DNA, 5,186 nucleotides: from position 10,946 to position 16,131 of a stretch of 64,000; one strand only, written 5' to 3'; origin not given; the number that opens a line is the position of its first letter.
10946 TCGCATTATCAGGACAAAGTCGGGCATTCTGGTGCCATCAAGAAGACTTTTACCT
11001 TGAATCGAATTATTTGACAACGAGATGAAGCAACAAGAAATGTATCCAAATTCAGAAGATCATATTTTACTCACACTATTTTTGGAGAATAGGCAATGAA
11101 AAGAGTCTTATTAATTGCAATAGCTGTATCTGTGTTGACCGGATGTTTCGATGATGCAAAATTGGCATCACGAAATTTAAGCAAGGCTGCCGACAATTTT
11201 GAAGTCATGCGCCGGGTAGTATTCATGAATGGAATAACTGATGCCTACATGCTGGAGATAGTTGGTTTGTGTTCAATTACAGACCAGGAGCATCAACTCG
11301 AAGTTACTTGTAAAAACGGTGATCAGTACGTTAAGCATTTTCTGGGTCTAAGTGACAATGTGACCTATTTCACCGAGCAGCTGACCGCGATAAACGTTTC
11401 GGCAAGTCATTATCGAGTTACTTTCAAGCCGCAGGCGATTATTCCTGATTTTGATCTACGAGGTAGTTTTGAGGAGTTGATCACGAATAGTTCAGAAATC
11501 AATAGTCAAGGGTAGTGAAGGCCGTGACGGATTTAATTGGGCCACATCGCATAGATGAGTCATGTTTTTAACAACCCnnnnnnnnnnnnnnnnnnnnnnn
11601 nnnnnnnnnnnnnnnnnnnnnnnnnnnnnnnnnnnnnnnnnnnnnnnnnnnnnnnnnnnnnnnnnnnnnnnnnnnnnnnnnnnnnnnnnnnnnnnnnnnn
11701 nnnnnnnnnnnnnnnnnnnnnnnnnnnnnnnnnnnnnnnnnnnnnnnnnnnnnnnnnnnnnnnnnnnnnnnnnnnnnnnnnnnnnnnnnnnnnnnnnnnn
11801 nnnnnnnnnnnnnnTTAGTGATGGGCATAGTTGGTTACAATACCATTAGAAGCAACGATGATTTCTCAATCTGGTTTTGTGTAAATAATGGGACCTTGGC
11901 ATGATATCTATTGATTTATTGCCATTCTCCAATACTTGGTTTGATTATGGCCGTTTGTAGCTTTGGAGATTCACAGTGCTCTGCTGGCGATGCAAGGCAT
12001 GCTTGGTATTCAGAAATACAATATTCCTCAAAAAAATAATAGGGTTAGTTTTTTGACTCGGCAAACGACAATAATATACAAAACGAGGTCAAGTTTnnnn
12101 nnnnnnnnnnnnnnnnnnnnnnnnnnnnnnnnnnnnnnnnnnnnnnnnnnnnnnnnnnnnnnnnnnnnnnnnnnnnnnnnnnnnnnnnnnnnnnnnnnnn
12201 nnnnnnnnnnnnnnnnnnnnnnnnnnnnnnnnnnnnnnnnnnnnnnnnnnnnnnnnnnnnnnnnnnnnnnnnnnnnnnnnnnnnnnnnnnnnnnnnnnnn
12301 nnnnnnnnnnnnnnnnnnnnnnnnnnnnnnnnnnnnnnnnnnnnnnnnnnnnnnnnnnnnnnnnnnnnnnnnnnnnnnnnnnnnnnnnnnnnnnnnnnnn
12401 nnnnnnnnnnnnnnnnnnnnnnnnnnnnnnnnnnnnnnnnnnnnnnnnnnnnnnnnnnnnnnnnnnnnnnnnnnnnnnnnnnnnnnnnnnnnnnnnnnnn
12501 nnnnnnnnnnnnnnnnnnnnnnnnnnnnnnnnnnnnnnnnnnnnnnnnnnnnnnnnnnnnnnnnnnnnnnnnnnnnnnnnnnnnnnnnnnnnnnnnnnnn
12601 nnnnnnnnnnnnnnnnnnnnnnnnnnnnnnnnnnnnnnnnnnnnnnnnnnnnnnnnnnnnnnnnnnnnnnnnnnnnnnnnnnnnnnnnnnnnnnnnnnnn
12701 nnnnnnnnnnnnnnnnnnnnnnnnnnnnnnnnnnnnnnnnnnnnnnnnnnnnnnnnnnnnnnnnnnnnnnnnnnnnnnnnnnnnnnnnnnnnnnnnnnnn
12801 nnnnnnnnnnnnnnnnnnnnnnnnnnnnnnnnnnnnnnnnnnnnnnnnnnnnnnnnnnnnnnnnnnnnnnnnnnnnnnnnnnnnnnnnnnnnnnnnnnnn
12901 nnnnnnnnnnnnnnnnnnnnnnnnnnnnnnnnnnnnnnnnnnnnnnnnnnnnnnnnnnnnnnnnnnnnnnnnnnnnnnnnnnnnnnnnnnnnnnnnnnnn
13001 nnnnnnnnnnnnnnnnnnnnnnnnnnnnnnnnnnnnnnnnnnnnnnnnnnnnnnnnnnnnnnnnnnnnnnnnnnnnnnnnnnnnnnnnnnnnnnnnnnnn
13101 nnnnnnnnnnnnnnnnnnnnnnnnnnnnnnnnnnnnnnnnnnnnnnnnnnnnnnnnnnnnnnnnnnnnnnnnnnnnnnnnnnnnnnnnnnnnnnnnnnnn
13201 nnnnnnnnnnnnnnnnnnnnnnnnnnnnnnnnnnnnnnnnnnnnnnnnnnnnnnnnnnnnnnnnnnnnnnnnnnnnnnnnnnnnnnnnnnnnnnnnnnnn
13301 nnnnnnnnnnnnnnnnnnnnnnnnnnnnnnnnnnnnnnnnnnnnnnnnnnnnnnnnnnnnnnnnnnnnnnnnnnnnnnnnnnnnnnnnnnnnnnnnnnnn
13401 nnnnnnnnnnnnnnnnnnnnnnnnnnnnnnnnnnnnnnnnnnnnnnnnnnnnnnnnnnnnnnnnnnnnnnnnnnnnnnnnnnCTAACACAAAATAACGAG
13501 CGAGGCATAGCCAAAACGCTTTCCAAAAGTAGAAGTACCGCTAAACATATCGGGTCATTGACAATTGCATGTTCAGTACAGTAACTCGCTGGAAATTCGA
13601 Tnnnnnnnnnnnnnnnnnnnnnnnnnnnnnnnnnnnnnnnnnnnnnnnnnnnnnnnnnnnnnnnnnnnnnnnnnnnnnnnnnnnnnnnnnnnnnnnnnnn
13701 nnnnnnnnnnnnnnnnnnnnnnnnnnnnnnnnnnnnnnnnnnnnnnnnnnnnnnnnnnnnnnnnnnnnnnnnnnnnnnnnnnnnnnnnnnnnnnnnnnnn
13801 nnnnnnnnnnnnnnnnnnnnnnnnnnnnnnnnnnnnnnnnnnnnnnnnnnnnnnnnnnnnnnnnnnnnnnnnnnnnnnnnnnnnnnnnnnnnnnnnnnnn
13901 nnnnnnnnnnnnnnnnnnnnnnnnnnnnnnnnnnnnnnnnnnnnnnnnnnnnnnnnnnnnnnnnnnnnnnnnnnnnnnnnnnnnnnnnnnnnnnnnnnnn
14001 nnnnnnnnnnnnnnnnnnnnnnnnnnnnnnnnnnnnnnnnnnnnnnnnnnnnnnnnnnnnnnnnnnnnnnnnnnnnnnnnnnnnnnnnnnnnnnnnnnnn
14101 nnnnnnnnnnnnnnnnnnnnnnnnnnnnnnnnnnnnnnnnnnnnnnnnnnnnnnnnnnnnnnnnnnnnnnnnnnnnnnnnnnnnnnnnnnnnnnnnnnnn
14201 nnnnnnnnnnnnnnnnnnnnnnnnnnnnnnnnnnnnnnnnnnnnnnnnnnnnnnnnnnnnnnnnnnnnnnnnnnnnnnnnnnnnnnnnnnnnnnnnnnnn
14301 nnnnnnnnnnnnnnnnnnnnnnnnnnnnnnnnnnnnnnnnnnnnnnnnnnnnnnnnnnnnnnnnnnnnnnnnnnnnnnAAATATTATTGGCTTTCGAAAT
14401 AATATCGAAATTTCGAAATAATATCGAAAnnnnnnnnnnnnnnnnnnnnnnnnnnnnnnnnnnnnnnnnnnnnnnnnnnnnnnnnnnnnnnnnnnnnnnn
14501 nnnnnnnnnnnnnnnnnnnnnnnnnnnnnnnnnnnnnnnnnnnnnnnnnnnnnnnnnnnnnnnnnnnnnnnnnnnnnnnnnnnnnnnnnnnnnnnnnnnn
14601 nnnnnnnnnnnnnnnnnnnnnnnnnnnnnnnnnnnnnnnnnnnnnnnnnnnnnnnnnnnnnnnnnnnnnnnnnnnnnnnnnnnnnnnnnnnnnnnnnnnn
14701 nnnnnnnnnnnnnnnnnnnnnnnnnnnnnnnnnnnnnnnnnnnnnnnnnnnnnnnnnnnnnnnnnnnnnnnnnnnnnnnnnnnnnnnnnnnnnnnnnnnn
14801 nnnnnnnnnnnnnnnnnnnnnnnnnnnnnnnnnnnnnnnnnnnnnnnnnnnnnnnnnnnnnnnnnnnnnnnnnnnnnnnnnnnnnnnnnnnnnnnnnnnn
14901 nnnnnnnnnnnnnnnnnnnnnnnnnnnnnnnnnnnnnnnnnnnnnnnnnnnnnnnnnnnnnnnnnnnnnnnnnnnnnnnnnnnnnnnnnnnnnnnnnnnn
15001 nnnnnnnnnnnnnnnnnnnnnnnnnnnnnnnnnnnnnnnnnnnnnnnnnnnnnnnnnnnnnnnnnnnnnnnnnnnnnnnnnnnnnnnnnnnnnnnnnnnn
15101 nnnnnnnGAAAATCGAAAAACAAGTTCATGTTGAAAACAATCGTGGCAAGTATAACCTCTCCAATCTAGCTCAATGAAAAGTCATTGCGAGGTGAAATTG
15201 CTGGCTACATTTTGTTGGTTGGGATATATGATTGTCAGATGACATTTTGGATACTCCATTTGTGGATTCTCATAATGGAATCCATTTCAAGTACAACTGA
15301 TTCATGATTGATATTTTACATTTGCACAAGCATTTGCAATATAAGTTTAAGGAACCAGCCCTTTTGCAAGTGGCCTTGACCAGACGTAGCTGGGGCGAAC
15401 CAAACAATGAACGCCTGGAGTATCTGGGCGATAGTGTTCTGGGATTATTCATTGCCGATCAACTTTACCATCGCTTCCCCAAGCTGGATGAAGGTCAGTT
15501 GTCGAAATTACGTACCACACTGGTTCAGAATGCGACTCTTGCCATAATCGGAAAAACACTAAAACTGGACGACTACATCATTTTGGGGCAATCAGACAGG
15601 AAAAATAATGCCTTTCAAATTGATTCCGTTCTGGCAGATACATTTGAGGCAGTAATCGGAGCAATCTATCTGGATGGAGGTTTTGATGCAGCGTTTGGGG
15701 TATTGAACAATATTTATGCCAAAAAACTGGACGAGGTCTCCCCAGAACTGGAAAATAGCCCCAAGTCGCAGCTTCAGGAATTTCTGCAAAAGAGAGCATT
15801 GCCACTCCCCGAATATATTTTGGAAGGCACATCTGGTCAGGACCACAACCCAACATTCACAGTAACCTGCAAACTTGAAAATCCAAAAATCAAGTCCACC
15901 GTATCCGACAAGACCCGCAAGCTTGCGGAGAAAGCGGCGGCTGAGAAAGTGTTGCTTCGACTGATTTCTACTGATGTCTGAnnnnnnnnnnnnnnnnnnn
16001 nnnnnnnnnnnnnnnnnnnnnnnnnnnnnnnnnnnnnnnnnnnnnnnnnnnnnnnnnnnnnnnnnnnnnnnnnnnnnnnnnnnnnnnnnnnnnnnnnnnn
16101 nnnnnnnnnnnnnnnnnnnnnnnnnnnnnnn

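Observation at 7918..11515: Divergent BrxR/CapW-like WYL regulator facing an uncharacterised four-gene cluster: candidate novel regulated defence/exclusion module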

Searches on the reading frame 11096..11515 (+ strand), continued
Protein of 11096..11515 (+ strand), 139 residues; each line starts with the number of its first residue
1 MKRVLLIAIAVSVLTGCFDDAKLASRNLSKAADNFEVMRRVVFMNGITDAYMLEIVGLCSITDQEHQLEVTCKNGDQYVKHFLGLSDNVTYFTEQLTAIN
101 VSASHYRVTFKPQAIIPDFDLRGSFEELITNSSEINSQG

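Call 78: find_encoding_contigs(protein=P0111, flank=9000, max_places=4)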
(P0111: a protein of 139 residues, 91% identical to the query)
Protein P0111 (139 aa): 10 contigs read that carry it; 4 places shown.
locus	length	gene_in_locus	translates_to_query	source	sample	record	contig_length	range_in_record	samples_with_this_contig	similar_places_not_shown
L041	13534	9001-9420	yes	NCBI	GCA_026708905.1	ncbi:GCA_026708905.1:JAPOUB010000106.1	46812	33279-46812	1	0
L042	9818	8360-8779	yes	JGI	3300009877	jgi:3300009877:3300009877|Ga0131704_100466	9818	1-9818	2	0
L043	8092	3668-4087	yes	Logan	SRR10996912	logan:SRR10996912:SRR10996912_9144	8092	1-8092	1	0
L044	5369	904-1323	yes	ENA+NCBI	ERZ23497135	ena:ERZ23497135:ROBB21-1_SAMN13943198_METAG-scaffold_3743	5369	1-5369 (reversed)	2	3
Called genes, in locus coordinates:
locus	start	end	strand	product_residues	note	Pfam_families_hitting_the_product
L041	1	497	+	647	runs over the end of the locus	PF16177:ACAS_N, PF00501:AMP-binding, PF13193:AMP-binding_C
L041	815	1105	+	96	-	-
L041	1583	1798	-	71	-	-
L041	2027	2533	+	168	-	PF13237:Fer4_10 (weak), PF12838:Fer4_7 (weak), PF13187:Fer4_9 (weak), PF14697:Fer4_21, PF12838:Fer4_7, PF25160:LdpA_Fe-S-bd (weak), PF12797:Fer4_2 (weak), PF00037:Fer4, +5 more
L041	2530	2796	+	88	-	PF03927:NapD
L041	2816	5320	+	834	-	PF04879:Molybdop_Fe4S4, PF00384:Molybdopterin, PF01568:Molydop_binding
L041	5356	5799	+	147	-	PF03892:NapB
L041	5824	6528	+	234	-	PF03264:Cytochrom_NNT, PF22113:Mtrc-MtrF_II-IV_dom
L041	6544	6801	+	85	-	-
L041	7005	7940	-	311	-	PF26109:WHD_BrxR, PF13280:WYL, PF26107:BrxR_CTD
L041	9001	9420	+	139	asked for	PF25682:Phage_VG64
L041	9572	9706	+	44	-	-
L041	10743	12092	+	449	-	PF01555:N6_N4_Mtase (faint)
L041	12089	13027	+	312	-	PF09571:RE_XcyI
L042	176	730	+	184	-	PF03235:GmrSD_N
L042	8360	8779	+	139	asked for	PF25682:Phage_VG64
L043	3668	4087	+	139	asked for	PF25682:Phage_VG64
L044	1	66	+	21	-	?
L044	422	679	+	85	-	-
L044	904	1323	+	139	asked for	PF25682:Phage_VG64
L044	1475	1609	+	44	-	-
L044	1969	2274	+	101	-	-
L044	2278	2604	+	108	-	-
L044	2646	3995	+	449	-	PF01555:N6_N4_Mtase (faint)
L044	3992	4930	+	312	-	PF09571:RE_XcyI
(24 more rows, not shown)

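Call 90: predict_structure(alignment_id=A5)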
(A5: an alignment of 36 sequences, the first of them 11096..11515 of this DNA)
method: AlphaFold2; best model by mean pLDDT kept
length: 139 residues; sequences in the alignment: 36
mean_pLDDT: 59.3   pTM: 0.45
mean pLDDT of the five models: 59.3, 59.0, 55.6, 53.0, 52.4
residues with pLDDT >= 90: 0; 70-90: 39; 50-70: 56; < 50: 44
segments of 3 or more residues with pLDDT < 50: 14-18, 100-124, 130-139
pLDDT, mean of each block of 10 residues (from residue 1): 53 49 55 67 70 78 79 85 69 59 38 39 48 40
secondary structure, 60 per line:
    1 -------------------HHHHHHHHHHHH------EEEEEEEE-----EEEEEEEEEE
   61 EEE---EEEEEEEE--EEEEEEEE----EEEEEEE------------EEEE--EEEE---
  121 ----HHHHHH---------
elements in order: H20-31 E38-45 E51-63 E67-74 E77-84 E89-95 E108-111 E114-117 H125-130

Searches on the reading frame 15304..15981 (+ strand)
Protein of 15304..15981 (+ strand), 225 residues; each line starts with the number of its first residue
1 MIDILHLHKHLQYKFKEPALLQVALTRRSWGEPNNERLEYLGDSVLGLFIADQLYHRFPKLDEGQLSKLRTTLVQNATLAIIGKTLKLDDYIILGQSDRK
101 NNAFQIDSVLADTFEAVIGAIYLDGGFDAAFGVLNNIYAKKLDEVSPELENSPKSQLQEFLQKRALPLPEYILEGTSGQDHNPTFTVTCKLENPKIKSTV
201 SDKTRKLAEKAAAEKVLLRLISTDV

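Call 93: search_protein_families(library=pfam, proteins=[window:15304-15981:+], max_evalue=0.001)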
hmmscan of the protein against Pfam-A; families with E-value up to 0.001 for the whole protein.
window:15304-15981:+ (225 aa): 5 families
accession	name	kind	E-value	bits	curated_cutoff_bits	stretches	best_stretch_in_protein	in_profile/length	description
PF14622.11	Ribonucleas_3_3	-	9.9e-31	107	35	1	18-138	2-124/128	Ribonuclease-III-like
PF00636.31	Ribonuclease_3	-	1.4e-27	96.9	27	1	36-126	1-102/102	Ribonuclease III domain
PF00035.32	dsrm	-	5.1e-15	56.2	23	1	153-220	1-66/66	Double-stranded RNA binding motif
PF22935.1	RM44_endonuclase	-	3.8e-06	27.5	27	1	34-121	58-139/139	Large ribosomal subunit protein mL44, endonuclease domain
PF14709.13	DND1_DSRM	-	5.4e-05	23.9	25.7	1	152-220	2-79/80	double strand RNA binding domain from DEAD END PROTEIN 1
